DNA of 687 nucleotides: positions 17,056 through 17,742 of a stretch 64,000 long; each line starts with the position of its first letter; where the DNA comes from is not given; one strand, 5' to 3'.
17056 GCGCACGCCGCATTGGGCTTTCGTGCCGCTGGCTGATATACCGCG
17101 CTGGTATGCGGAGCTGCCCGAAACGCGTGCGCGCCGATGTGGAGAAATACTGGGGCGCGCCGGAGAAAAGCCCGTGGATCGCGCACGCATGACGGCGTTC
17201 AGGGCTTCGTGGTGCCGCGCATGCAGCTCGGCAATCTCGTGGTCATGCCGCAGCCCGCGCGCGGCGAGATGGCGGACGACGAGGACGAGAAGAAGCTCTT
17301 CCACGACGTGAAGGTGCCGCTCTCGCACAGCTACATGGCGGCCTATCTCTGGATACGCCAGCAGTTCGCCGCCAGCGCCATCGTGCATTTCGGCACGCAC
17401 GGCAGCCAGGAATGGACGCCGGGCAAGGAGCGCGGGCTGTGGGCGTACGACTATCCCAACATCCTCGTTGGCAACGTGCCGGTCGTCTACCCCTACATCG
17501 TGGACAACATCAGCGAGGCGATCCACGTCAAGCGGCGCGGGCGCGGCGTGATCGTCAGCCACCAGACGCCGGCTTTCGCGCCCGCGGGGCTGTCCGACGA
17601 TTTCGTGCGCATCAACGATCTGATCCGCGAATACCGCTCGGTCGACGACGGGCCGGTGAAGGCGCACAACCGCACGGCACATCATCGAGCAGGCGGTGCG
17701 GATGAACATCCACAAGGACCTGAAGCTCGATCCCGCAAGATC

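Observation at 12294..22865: Extracytoplasmic CobN-like chelatase operon with its own TonB-dependent receptor and a private ExbB-like/DUF2149 pair, next to exbB-exbD-tonB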

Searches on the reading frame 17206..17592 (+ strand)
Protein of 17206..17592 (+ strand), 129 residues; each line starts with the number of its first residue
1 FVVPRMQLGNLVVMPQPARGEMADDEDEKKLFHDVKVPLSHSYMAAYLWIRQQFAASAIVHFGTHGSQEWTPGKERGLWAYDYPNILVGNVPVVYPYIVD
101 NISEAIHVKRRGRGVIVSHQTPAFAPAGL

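Call 14: find_related_loci(query=A2, collection=genome_contigs, flank=10000)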
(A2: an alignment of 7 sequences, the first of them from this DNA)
Query A2 (129 aa) in genome_contigs; peptide patterns used: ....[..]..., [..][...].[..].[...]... (x = any residue, [..] = any of these).
600 stretches matched a pattern (row limit reached: there are more); 593 encode a relative of the query (tblastn E <= 1e-3); the best 80 are kept; 80 distinct loci.
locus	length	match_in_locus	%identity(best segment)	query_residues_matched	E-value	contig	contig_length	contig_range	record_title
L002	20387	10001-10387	86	1-129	6e-78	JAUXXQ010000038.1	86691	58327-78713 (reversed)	MAG: Methylobacter sp. isolate C17_concoct.bin.6 C17_k141_32536, whole genome shotgun sequence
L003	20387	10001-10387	82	1-129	8e-76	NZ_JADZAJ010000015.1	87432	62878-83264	MAG: Nitrosomonas sp. isolate SJ624 c_000000450611, whole genome shotgun sequence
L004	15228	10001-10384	85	1-129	2e-74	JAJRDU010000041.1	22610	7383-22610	MAG: Methylococcaceae bacterium isolate OWC_0100 OWC_0100_k121_1922669, whole genome shotgun sequence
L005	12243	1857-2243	81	1-129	6e-74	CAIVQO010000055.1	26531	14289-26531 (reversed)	MAG: uncultured beta proteobacterium isolate LaPlata-7m-b_bin-306 genome assembly, contig: bin-306:055/103, whole genome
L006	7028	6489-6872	84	1-129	1e-73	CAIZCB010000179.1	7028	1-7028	MAG: uncultured proteobacterium isolate E14_bin-0077 genome assembly, contig: bin-0077:179/525, whole genome shotgun seq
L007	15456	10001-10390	83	1-129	7e-73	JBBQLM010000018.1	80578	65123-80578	MAG: Burkholderiales bacterium isolate Co_metawrap_493 Cmw_493_k141_26932177_length_80578_cov_44.0000, whole genome shot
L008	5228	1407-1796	84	1-129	3e-72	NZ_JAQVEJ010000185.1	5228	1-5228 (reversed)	MAG: Hydrogenophaga sp. isolate STE_132 NODE_47810_length_5228_cov_6.595177_Sandtown_E, whole genome shotgun sequence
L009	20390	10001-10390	82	1-129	8e-72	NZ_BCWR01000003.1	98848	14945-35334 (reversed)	Hydrogenophaga taeniospiralis CCUG 15921 strain NBRC 102512, whole genome shotgun sequence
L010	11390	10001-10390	81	1-129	2e-71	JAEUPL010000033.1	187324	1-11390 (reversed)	MAG: Burkholderiales bacterium isolate new MAG-224 k141_4411270, whole genome shotgun sequence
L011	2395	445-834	82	1-129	3e-72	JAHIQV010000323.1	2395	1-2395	MAG: Gammaproteobacteria bacterium isolate KR46_S_MetaG.mb.6 KR46_S_MetaG.mb.6_k141_19140, whole genome shotgun sequence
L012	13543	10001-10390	82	1-129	5e-71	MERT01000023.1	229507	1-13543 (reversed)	MAG: Burkholderiales bacterium GWF1_66_17 gwf1_scaffold_8, whole genome shotgun sequence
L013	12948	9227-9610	80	1-129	2e-70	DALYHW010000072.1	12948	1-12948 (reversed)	MAG TPA_asm: Hylemonella sp. isolate CTOTU46575 NODE_342_length_12948_cov_5.692469, whole genome shotgun sequence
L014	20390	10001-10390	78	1-129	3e-70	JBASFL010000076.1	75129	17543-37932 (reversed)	MAG: Burkholderiaceae bacterium isolate MFD03500_ilm_asm_bin28 k127_4485, whole genome shotgun sequence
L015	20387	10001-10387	80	1-129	1e-69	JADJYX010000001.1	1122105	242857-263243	MAG: Rubrivivax sp. isolate Lyne_18-Q3-R50-59_BATAC.68 tig00001200-10-11216970, whole genome shotgun sequence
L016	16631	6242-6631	78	1-129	1e-69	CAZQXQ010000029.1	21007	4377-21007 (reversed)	MAG TPA_asm: uncultured Burkholderiaceae bacterium isolate SRP220891_co1_97 genome assembly, contig: NODE_4817_length_21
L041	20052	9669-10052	71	1-129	1e-63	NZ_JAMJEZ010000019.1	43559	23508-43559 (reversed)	Pseudomonas sp. NW5 NODE_19_length_43559_cov_265.909986, whole genome shotgun sequence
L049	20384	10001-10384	66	1-129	1e-58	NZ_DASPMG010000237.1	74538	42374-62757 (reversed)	MAG: Azospirillum sp. isolate SMAG_U12086 k141_15429, whole genome shotgun sequence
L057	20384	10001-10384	64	1-129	3e-56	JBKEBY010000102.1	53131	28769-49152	MAG: Pseudomonas sp. isolate VLC_060 c_000000818307, whole genome shotgun sequence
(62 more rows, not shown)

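Call 26: search_protein_families(library=pfam, proteins=[L009:2217-4508:+, L009:4558-6855:+, L009:6868-7290:+, L009:7301-7663:+, L009:7663-8382:+, L009:8387-12565:+, L009:12565-13077:+, L009:13073-13441:+], max_evalue=0.01)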
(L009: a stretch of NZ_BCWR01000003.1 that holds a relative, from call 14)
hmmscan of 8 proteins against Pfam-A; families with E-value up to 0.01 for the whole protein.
L009:2217-4508:+ (764 aa): 3 families
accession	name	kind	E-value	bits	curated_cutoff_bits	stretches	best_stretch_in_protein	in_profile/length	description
PF00593.30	TonB_dep_Rec_b-barrel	-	3.7e-25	90.1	27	1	243-714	23-436/436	TonB dependent receptor-like, beta-barrel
PF07715.20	Plug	-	4.1e-12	47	23.9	1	58-152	15-106/107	TonB-dependent Receptor Plug Domain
PF14905.12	OMP_b-brl_3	-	0.0091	15.5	27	0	529-592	205-263/408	Outer membrane protein beta-barrel family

L009:4558-6855:+ (766 aa): 3 families
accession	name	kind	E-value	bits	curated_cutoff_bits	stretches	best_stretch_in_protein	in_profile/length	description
PF00593.30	TonB_dep_Rec_b-barrel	-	1e-51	177.6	27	1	260-715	41-436/436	TonB dependent receptor-like, beta-barrel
PF07715.20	Plug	-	1.5e-18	67.7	23.9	1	53-157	5-107/107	TonB-dependent Receptor Plug Domain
PF14905.12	OMP_b-brl_3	-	3.2e-06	26.9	27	1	490-742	201-400/408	Outer membrane protein beta-barrel family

L009:6868-7290:+ (141 aa): 1 family
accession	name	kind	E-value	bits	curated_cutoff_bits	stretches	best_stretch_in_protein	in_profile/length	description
PF01618.21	MotA_ExbB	-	1.6e-29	102.7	22.9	1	46-136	36-126/127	MotA/TolQ/ExbB proton channel family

L009:7301-7663:+ (121 aa): 1 family
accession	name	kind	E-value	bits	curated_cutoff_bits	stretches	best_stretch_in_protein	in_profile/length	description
PF02472.21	ExbD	-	5.1e-21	75.5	25.4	1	5-119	6-126/128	Biopolymer transport protein ExbD/TolR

L009:7663-8382:+ (240 aa): 2 families
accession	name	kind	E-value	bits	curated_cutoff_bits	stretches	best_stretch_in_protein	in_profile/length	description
PF03544.19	TonB_C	-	1.6e-15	57.7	24.6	1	160-236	2-78/79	Gram-negative bacterial TonB protein C-terminal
PF13103.11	TonB_2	-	0.0053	17.3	22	1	170-220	22-72/85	TonB C terminal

L009:8387-12565:+ (1393 aa): 1 family
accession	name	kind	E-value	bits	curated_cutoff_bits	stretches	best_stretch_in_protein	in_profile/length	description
PF02514.21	CobN-Mg_chel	-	5.7e-286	952.1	24.5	2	307-1261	126-1089/1090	CobN/Magnesium Chelatase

L009:12565-13077:+ (171 aa): 2 families
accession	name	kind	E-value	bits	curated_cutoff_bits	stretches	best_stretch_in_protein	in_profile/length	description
PF01618.21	MotA_ExbB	-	2.4e-05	24.5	22.9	1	75-143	44-115/127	MotA/TolQ/ExbB proton channel family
PF05987.18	DUF898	-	0.0082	15.7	28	0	13-149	133-256/336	Bacterial protein of unknown function (DUF898)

L009:13073-13441:+ (123 aa): 1 family
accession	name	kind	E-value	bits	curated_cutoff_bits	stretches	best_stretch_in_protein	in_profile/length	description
PF09919.14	DUF2149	-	2.5e-27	95.5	27.1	1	22-109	2-92/92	Uncharacterized conserved protein (DUF2149)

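Call 27: search_protein_families(library=ncbifam, proteins=[L009:2217-4508:+, L009:4558-6855:+, L009:6868-7290:+, L009:7301-7663:+, L009:7663-8382:+, L009:8387-12565:+, L009:12565-13077:+, L009:13073-13441:+], max_evalue=0.01)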
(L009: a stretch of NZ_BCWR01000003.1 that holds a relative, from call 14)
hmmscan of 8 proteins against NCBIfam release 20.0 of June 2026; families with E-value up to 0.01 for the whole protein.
L009:2217-4508:+ (764 aa): 5 families
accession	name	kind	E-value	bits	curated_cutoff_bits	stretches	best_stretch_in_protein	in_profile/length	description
TIGR01786.1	TonB-hemlactrns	subfamily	2.4e-41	141.9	323.75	2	406-764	384-719/719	TonB-dependent hemoglobin/transferrin/lactoferrin family receptor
TIGR01785.1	TonB-hemin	subfamily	1.2e-39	136.4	316.85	1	61-764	29-677/677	TonB-dependent heme/hemoglobin receptor family protein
TIGR01778.1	TonB-copper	equivalog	4.2e-33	115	472.45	1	63-719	10-602/637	TonB-dependent copper receptor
NF038079.1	TonB_sider_MxcH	equivalog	7.9e-08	30.8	925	1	51-177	132-257/792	TonB-dependent siderophore myxochelin receptor MxcH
NF047944.1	FoxamRcptFoxA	equivalog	0.0059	14.9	1300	1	62-212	66-211/697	ferrioxamine B receptor FoxA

L009:4558-6855:+ (766 aa): 28 families (the best 25 are shown)
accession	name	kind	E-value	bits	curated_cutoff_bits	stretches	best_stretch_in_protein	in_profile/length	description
TIGR01785.1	TonB-hemin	subfamily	2.2e-53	181.8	316.85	1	36-763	4-674/677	TonB-dependent heme/hemoglobin receptor family protein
TIGR01786.1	TonB-hemlactrns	subfamily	1.3e-44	152.7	323.75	1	35-602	2-598/719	TonB-dependent hemoglobin/transferrin/lactoferrin family receptor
TIGR01783.1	TonB-siderophor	subfamily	1.6e-43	149.3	223.5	2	60-596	9-532/649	TonB-dependent siderophore receptor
NF041535.1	TonB_rec_PqqU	equivalog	3.3e-38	131.5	1200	1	55-724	18-646/676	TonB-dependent receptor PqqU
NF010010.0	PRK13483.1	equivalog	2.5e-23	81.9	927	2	402-592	372-548/660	ligand-gated channel protein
TIGR04056.1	OMP_RagA_SusC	subfamily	9e-22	77.2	368.25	2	56-217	97-256/981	SusC/RagA family TonB-linked outer membrane protein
TIGR01779.1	TonB-B12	equivalog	1.1e-20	73.7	599.7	2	6-210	3-200/614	TonB-dependent vitamin B12 receptor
NF049944.1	TonB_dep_PUIUD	equivalog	2.6e-20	72.3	850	2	69-242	74-254/686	TonB-dependent receptor, PUIUD motif-type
NF049947.1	TonB_dep_PCPU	exception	9.6e-18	63.7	800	2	126-241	128-247/685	TonB-dependent receptor, PCPU motif-type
NF007926.1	PRK10641.1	equivalog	6.9e-17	61.2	836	2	7-184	6-173/617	TonB-dependent vitamin B12 receptor BtuB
NF010038.0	PRK13513.1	equivalog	1.1e-15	57.3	942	2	4-177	6-179/659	ligand-gated channel protein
NF050067.1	TonBEntbctnRecCfrA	equivalog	1.3e-15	56.8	1200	2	461-595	432-575/698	TonB-dependent ferric enterobactin receptor CfrA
NF010651.0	PRK14050.1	equivalog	1.4e-15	56.5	884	2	386-598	436-617/730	TonB-dependent siderophore receptor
NF007349.0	PRK09840.1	equivalog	1.4e-15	56.4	686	2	342-595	383-642/760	catecholate siderophore receptor Fiu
NF007478.2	PRK10064.1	equivalog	2e-15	56.1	745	2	36-176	33-173/663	catecholate siderophore receptor CirA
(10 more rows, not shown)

L009:6868-7290:+ (141 aa): 11 families
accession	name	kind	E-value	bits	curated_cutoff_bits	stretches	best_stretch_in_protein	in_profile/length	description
TIGR02805.1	exbB2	equivalog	2e-41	141.3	135.35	1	6-130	5-129/138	TonB-system energizer ExbB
TIGR02796.1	tolQ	equivalog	4.1e-22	79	221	1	49-131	116-199/216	protein TolQ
NF008066.0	PRK10801.1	equivalog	1.4e-16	60.7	403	1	51-136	122-207/230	Tol-Pal system protein TolQ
TIGR02797.1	exbB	equivalog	4.1e-15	56.2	206.2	1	46-129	109-192/211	tonB-system energizer ExbB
NF007722.0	PRK10414.1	equivalog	3.2e-11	43.2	402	1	54-128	128-202/244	tol-pal system-associated acyl-CoA thioesterase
NF006284.1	PRK08456.1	equivalog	0.00049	19.4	380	1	62-114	149-196/252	flagellar motor stator protein MotA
TIGR03818.1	MotA1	equivalog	0.0009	18.5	303.8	1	49-125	155-228/282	flagellar motor stator protein MotA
NF005237.0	PRK06743.1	equivalog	0.0015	17.9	373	1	58-115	165-217/277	flagellar motor protein MotP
NF006583.0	PRK09109.1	equivalog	0.0025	17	237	1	56-125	143-208/246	flagellar motor protein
NF006527.0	PRK08990.1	equivalog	0.0048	16.2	341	1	57-130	141-210/254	flagellar motor protein PomA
NF005997.1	PRK08124.1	equivalog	0.0075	15.3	340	0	57-130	145-214/259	flagellar motor stator protein MotA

L009:7301-7663:+ (121 aa): 5 families
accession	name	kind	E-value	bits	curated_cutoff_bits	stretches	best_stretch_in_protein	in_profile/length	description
TIGR02804.1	ExbD_2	equivalog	2e-23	83.1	123.45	1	5-115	2-116/121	TonB system transport protein ExbD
TIGR02801.1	tolR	equivalog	1.9e-16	60.9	127.3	1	5-117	3-127/129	protein TolR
NF008429.0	PRK11267.1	equivalog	3.8e-12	46.4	216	1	3-116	14-132/141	TonB system transport protein ExbD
TIGR02803.1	ExbD_1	equivalog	4e-11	43.1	152.95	1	5-116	2-118/122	TonB system transport protein ExbD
NF008248.0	PRK11024.1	equivalog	9.4e-05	22.5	162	1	6-44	15-52/142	colicin uptake protein TolR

L009:7663-8382:+ (240 aa): 3 families
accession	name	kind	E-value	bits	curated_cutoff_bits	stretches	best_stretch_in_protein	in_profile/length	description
TIGR01352.1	tonB_Cterm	subfamily_domain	7.9e-14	51.8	27.1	1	161-236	1-74/76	TonB family protein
TIGR02794.1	tolA_full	equivalog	7.8e-05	22.1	59.45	0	17-97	7-78/362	cell envelope integrity protein TolA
NF008084.0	PRK10819.1-5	equivalog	9.5e-05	22.4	315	1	16-191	18-201/249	TonB system transport protein TonB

L009:8387-12565:+ (1393 aa): 9 families
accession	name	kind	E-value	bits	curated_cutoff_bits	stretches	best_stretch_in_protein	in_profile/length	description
NF004644.0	PRK05989.2-2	equivalog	0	1733.2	1248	1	3-1381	5-1285/1289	cobaltochelatase subunit CobN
NF004645.0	PRK05989.2-3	equivalog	6.3e-210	699.9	1619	1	334-1278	487-1439/1597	cobaltochelatase subunit CobN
TIGR02025.1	BchH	equivalog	5.2e-159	531.2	829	3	817-1275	829-1267/1271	magnesium chelatase subunit H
NF009140.0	PRK12493.1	equivalog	2.7e-147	492.6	1300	3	806-1275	859-1305/1313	magnesium chelatase subunit H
TIGR02257.1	cobalto_cobN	equivalog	1.9e-145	486.5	822.05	2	785-1270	763-1222/1226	cobaltochelatase subunit CobN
NF008973.0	PRK12321.1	equivalog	3.1e-128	429.3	1235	1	391-1258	346-1090/1105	cobaltochelatase subunit CobN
NF004646.0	PRK05989.2-4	equivalog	1.3e-127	426.9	1468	3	829-1273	813-1237/1277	cobaltochelatase subunit CobN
NF009942.0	PRK13405.1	equivalog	1.3e-121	407.2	1166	1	385-1275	405-1237/1245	magnesium chelatase subunit H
NF004643.0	PRK05989.2-1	equivalog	2.9e-102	343.3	1926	1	333-1273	247-1154/1184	cobaltochelatase subunit CobN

L009:12565-13077:+ (171 aa): 0 families

L009:13073-13441:+ (123 aa): 0 families

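Call 83: search_protein_families(library=ncbifam, proteins=[L057:8531-12484:+, L049:8564-12520:+, L041:8112-12170:+, L057:6600-8525:+], max_evalue=0.00001)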
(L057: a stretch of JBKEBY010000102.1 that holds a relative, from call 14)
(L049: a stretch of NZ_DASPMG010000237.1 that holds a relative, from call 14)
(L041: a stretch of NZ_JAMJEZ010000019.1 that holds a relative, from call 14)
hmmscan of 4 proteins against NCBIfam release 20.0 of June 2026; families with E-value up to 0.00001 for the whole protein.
L057:8531-12484:+ (1318 aa): 9 families
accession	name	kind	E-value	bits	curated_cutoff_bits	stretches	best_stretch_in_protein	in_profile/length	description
NF004644.0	PRK05989.2-2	equivalog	0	1456.5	1248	1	12-1310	4-1281/1289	cobaltochelatase subunit CobN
NF004645.0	PRK05989.2-3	equivalog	5.7e-212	706.7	1619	1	131-1263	331-1472/1597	cobaltochelatase subunit CobN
TIGR02025.1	BchH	equivalog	3.2e-162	541.8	829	2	766-1225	830-1267/1271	magnesium chelatase subunit H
TIGR02257.1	cobalto_cobN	equivalog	4.7e-161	538.1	822.05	2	780-1216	811-1218/1226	cobaltochelatase subunit CobN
NF008973.0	PRK12321.1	equivalog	1.4e-146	490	1235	1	128-1214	130-1096/1105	cobaltochelatase subunit CobN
NF009140.0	PRK12493.1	equivalog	3.4e-146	488.9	1300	2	775-1230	880-1310/1313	magnesium chelatase subunit H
NF004646.0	PRK05989.2-4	equivalog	2.5e-127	426.1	1468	2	767-1221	803-1235/1277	cobaltochelatase subunit CobN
NF009942.0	PRK13405.1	equivalog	1.2e-122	410.7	1166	1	165-1230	210-1242/1245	magnesium chelatase subunit H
NF004643.0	PRK05989.2-1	equivalog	9.7e-91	305.2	1926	1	135-1221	93-1152/1184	cobaltochelatase subunit CobN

L049:8564-12520:+ (1319 aa): 9 families
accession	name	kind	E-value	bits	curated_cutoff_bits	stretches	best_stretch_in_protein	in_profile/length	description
NF004644.0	PRK05989.2-2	equivalog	0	1512.4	1248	1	7-1306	5-1281/1289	cobaltochelatase subunit CobN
NF004645.0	PRK05989.2-3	equivalog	1.7e-213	711.7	1619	1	116-1210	329-1432/1597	cobaltochelatase subunit CobN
TIGR02025.1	BchH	equivalog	1.5e-171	572.7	829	2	751-1216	826-1269/1271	magnesium chelatase subunit H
TIGR02257.1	cobalto_cobN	equivalog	7.9e-166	554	822.05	2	723-1203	762-1216/1226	cobaltochelatase subunit CobN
NF009140.0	PRK12493.1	equivalog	1.7e-158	529.7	1300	2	753-1220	869-1311/1313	magnesium chelatase subunit H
NF008973.0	PRK12321.1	equivalog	4.1e-152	508.3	1235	1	114-1206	129-1099/1105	cobaltochelatase subunit CobN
NF009942.0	PRK13405.1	equivalog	3.4e-135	452.3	1166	1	154-1219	212-1242/1245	magnesium chelatase subunit H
NF004646.0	PRK05989.2-4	equivalog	3.4e-135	452.1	1468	2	770-1212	817-1237/1277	cobaltochelatase subunit CobN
NF004643.0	PRK05989.2-1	equivalog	9.4e-99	331.7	1926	1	126-1217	97-1159/1184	cobaltochelatase subunit CobN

L041:8112-12170:+ (1353 aa): 9 families
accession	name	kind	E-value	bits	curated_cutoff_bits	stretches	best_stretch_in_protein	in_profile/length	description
NF004644.0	PRK05989.2-2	equivalog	0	1597.7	1248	1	5-1351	10-1284/1289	cobaltochelatase subunit CobN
NF004645.0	PRK05989.2-3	equivalog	9.2e-193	643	1619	1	308-1250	480-1433/1597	cobaltochelatase subunit CobN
TIGR02025.1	BchH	equivalog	7.9e-161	537.2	829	2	787-1251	821-1265/1271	magnesium chelatase subunit H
NF009140.0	PRK12493.1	equivalog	1.6e-152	509.9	1300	2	799-1252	874-1304/1313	magnesium chelatase subunit H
TIGR02257.1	cobalto_cobN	equivalog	1.1e-144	484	822.05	2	775-1247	773-1221/1226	cobaltochelatase subunit CobN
NF008973.0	PRK12321.1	equivalog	1.3e-133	447.1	1235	1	372-1238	346-1092/1105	cobaltochelatase subunit CobN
NF004646.0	PRK05989.2-4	equivalog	9.5e-126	420.8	1468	3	779-1251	782-1237/1277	cobaltochelatase subunit CobN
NF009942.0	PRK13405.1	equivalog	1.3e-118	397.3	1166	1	369-1251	408-1235/1245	magnesium chelatase subunit H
NF004643.0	PRK05989.2-1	equivalog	2.3e-97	327.1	1926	1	316-1252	249-1155/1184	cobaltochelatase subunit CobN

L057:6600-8525:+ (642 aa): 33 families (the best 25 are shown)
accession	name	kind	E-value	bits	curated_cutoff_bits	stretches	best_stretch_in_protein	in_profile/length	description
NF007478.2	PRK10064.1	equivalog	1.7e-93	314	745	1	8-640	9-660/663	catecholate siderophore receptor CirA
NF010010.0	PRK13483.1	equivalog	1.2e-87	294.4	927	1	11-640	12-657/660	ligand-gated channel protein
NF010038.0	PRK13513.1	equivalog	4.6e-86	289.8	942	1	8-623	10-641/659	ligand-gated channel protein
NF010011.0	PRK13484.1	equivalog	1.7e-78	264.6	1197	1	13-641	15-680/682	IreA family TonB-dependent siderophore receptor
TIGR01779.1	TonB-B12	equivalog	2.5e-77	260.8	599.7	1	10-638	5-609/614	TonB-dependent vitamin B12 receptor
TIGR01785.1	TonB-hemin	subfamily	2.4e-65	221.2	316.85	1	30-616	1-651/677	TonB-dependent heme/hemoglobin receptor family protein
NF010048.1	PRK13524.1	subfamily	3.3e-64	217.6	493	1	24-620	34-712/744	FepA family TonB-dependent siderophore receptor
NF050067.1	TonBEntbctnRecCfrA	equivalog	1.1e-61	209.1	1200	2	12-216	8-217/698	TonB-dependent ferric enterobactin receptor CfrA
TIGR01786.1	TonB-hemlactrns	subfamily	2e-60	205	323.75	2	325-615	383-682/719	TonB-dependent hemoglobin/transferrin/lactoferrin family receptor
NF007926.1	PRK10641.1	equivalog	3.7e-57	194.2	836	2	11-163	8-158/617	TonB-dependent vitamin B12 receptor BtuB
NF010051.0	PRK13528.1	subfamily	4e-57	193.9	583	2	28-240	32-251/727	FepA family TonB-dependent siderophore receptor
NF010012.0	PRK13486.1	equivalog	5.3e-57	193.6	924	1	11-560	9-579/696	TonB-dependent receptor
TIGR01783.1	TonB-siderophor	subfamily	3e-49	168.2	223.5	2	365-619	362-620/649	TonB-dependent siderophore receptor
NF053590.1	TonB_dep_TOL0244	equivalog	7.4e-48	163.6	645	1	31-616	11-577/604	TOL_0244 family TonB-dependent receptor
TIGR01782.1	TonB-Xanth-Caul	subfamily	7.9e-30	103.8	310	2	402-641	589-866/868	TonB-dependent receptor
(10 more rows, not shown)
